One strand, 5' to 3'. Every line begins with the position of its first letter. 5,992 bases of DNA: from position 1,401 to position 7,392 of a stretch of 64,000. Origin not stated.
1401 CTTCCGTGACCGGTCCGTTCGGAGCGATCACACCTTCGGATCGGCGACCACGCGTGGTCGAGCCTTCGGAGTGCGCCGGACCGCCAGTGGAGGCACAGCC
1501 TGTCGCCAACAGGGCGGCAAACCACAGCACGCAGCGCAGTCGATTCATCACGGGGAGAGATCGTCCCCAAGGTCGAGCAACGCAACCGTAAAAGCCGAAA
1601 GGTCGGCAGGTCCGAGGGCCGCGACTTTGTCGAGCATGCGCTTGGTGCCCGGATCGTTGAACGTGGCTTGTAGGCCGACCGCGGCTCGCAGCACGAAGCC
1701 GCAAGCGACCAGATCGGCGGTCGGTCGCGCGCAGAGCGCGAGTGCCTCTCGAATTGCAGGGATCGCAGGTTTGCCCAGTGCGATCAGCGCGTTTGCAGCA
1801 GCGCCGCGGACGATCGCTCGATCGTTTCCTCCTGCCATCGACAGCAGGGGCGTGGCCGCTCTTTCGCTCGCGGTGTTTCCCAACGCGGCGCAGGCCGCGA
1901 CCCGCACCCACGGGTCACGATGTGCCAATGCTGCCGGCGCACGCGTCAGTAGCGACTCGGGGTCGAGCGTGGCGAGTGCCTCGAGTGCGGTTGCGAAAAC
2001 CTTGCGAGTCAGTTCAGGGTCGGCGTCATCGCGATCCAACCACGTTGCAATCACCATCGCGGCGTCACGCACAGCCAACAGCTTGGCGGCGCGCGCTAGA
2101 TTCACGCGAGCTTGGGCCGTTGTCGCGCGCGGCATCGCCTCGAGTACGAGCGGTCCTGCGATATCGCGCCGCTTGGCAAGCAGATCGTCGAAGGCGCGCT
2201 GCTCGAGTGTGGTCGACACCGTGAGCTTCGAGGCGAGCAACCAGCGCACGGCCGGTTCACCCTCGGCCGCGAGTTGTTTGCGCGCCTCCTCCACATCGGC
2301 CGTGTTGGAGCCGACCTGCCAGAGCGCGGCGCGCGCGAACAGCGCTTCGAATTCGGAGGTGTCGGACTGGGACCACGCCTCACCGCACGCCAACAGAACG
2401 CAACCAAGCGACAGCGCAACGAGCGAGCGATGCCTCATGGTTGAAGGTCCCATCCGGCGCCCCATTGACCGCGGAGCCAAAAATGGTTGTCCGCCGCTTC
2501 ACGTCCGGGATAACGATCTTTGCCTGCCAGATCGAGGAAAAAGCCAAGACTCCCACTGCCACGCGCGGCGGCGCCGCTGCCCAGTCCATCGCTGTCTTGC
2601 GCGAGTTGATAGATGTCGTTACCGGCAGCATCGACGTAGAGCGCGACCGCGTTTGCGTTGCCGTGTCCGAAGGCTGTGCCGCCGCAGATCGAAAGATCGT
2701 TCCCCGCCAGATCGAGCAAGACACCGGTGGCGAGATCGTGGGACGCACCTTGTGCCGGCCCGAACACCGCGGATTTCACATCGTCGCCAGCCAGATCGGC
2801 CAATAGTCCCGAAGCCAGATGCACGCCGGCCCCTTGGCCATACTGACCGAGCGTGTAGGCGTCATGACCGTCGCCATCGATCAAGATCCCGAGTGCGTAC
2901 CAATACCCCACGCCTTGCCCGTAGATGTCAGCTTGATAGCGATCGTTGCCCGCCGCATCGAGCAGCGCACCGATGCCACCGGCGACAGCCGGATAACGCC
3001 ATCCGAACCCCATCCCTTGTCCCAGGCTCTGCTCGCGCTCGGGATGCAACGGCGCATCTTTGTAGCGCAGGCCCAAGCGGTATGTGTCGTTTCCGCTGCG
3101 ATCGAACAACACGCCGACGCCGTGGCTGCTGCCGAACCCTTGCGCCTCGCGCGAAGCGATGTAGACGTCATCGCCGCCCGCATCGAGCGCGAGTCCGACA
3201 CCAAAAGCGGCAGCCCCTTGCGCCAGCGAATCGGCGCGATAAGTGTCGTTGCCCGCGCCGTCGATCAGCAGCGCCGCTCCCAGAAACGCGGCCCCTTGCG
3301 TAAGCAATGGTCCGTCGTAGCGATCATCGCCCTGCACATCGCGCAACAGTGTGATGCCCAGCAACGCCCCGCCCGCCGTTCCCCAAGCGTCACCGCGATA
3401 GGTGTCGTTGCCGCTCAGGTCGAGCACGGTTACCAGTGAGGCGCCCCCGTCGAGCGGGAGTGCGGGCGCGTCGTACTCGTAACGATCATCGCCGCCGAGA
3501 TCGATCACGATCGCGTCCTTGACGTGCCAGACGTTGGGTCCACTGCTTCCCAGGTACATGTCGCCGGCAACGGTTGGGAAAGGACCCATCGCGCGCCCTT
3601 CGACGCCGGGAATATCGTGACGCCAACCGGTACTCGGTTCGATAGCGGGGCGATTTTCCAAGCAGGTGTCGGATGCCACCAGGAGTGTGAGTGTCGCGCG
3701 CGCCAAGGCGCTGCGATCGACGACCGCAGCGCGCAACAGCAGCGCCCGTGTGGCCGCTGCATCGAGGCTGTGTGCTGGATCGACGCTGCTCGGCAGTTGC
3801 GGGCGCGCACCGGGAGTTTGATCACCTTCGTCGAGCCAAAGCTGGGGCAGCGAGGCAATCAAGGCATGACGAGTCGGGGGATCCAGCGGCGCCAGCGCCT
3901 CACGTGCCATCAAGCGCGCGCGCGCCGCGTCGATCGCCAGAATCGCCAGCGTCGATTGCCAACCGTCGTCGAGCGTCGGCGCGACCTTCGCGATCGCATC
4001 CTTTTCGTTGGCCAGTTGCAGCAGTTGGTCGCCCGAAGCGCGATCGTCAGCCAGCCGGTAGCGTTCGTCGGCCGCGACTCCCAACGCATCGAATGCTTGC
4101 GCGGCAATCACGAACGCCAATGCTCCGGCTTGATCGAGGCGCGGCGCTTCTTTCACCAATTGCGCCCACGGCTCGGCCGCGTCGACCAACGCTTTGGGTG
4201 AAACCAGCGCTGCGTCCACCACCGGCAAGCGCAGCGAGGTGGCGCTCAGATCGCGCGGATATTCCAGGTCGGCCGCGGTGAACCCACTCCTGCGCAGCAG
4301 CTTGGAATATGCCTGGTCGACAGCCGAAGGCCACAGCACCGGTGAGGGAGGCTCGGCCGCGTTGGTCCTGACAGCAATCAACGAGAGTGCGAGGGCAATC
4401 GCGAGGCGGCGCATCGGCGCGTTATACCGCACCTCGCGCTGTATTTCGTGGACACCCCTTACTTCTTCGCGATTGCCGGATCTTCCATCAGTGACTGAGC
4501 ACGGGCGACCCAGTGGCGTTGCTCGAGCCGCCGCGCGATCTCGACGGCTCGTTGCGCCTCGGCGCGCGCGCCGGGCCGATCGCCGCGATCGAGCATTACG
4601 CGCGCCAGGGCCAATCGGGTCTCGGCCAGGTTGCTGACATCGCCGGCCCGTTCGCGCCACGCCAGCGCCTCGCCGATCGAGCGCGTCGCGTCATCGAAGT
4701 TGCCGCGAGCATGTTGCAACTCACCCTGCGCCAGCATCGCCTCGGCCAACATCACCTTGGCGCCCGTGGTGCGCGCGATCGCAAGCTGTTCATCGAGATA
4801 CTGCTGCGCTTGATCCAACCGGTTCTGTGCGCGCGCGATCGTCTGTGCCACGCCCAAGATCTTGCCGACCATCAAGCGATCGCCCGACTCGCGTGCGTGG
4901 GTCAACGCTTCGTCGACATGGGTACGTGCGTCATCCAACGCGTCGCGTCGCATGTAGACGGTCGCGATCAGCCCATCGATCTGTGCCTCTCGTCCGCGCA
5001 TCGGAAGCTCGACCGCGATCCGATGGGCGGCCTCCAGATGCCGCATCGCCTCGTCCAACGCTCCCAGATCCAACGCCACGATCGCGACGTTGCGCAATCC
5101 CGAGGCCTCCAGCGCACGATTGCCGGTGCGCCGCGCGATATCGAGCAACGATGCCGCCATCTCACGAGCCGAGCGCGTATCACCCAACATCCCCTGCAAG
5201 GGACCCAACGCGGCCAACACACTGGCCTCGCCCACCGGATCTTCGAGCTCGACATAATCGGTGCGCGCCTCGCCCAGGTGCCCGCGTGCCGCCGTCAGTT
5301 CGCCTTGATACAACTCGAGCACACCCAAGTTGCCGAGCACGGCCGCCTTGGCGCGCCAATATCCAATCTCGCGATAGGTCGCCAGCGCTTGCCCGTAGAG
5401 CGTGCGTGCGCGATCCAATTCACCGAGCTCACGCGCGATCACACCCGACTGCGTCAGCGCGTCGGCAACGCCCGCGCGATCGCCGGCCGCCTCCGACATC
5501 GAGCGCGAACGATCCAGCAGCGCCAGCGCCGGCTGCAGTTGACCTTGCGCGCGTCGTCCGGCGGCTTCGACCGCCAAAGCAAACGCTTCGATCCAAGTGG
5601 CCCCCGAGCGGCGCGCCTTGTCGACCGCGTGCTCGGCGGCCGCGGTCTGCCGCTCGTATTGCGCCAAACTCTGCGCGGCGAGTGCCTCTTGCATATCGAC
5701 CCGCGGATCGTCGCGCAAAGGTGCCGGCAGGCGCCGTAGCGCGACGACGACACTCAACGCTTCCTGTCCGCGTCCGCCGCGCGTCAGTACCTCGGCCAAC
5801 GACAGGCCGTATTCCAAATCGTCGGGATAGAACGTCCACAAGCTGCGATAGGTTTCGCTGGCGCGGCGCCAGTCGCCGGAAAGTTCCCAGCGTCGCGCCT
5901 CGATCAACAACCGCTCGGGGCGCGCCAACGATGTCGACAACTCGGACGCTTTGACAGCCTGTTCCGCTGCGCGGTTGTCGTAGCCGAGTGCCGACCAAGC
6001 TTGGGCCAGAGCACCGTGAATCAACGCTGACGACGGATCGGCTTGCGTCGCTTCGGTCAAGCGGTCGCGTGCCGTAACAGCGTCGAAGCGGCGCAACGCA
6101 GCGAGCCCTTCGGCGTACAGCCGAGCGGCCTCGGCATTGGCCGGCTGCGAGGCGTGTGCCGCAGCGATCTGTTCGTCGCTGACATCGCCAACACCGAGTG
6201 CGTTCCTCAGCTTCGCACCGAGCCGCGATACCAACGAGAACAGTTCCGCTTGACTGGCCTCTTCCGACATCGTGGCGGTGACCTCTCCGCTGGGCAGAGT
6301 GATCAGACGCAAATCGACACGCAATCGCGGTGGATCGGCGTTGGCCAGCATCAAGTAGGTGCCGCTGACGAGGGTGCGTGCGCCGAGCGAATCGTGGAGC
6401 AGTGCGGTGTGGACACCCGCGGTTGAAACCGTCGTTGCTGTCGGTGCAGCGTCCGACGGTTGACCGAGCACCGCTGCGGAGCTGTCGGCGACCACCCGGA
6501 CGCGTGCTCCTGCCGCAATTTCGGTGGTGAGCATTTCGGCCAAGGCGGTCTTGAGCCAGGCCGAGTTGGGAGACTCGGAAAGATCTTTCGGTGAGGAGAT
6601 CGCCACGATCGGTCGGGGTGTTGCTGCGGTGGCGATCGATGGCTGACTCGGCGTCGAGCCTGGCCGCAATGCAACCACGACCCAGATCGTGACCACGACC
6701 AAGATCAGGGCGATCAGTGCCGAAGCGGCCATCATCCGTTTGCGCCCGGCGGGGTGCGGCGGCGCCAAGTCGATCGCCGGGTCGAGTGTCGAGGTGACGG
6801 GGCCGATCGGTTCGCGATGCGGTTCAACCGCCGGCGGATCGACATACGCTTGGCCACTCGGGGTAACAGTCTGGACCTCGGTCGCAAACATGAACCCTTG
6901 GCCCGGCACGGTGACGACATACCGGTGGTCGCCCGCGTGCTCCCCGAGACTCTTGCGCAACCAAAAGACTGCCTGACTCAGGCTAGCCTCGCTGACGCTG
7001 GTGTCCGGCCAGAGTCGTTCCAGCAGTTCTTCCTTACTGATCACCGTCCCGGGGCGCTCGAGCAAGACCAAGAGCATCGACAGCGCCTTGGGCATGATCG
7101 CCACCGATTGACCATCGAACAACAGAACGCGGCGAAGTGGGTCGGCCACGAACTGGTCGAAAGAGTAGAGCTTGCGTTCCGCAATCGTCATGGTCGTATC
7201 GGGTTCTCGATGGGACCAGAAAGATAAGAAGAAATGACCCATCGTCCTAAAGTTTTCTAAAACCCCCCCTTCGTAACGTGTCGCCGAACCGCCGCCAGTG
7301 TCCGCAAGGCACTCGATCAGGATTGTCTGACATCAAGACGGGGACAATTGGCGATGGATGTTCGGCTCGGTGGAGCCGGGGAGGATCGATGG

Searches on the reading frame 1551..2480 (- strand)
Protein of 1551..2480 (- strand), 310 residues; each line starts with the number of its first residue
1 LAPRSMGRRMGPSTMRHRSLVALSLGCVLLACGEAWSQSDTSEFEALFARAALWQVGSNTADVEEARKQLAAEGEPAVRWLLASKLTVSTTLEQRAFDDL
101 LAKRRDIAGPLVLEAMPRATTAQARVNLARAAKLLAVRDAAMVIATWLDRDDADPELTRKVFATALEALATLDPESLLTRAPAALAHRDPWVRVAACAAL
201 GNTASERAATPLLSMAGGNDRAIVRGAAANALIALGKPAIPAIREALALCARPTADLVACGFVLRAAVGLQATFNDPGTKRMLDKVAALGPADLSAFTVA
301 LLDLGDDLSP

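Call 89: search_protein_families(library=pfam, proteins=[window:1551-2480:-], max_evalue=0.00001)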
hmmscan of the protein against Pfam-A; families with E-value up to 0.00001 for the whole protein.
window:1551-2480:- (310 aa): 1 family
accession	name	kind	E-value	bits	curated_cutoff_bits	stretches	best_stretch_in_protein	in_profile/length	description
PF13646.12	HEAT_2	-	3e-16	59.9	27.7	2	160-232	15-87/88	HEAT repeats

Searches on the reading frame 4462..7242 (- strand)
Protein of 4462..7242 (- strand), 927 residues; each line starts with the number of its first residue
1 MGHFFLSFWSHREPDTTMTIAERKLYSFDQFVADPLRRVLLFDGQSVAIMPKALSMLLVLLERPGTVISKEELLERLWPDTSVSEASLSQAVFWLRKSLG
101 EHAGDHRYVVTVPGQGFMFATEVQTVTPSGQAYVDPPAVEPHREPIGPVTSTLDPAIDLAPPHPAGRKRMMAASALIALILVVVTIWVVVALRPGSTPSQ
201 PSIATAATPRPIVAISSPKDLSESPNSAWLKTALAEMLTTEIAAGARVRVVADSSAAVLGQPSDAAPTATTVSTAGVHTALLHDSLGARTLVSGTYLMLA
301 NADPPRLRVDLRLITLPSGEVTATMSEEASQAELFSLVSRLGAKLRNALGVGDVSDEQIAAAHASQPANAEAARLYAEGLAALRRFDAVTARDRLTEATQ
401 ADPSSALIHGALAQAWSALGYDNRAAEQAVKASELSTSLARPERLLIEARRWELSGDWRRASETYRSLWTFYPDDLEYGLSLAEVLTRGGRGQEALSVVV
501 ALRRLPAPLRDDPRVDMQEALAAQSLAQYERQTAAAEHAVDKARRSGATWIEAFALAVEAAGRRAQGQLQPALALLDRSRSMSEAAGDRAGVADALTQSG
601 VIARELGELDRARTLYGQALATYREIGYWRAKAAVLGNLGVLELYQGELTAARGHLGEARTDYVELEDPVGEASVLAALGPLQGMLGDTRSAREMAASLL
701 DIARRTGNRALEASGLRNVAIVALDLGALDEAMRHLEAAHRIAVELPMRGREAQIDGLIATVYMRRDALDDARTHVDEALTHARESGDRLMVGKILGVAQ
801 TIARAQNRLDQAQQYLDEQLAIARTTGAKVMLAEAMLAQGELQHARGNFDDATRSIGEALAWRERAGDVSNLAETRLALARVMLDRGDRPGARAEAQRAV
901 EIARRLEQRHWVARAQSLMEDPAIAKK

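Call 89: search_protein_families(library=pfam, proteins=[window:4462-7242:-], max_evalue=0.00001)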
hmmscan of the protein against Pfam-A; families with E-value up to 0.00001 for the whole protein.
window:4462-7242:- (927 aa): 5 families
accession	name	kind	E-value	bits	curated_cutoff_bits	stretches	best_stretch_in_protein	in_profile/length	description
PF13424.12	TPR_12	-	2e-23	82.8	30.1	2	563-625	13-77/77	Tetratricopeptide repeat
PF00486.34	Trans_reg_C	-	1.4e-14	54.4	26.2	1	44-119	1-77/77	Transcriptional regulatory protein, C terminal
PF17874.7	TPR_MalT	-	7.9e-11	42.3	45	2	630-786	37-194/336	MalT-like TPR region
PF07719.23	TPR_2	-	8.5e-08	32.2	27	0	593-622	1-30/34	Tetratricopeptide repeat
PF14559.12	TPR_19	-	1.3e-07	32.3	25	0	455-516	4-62/68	Tetratricopeptide repeat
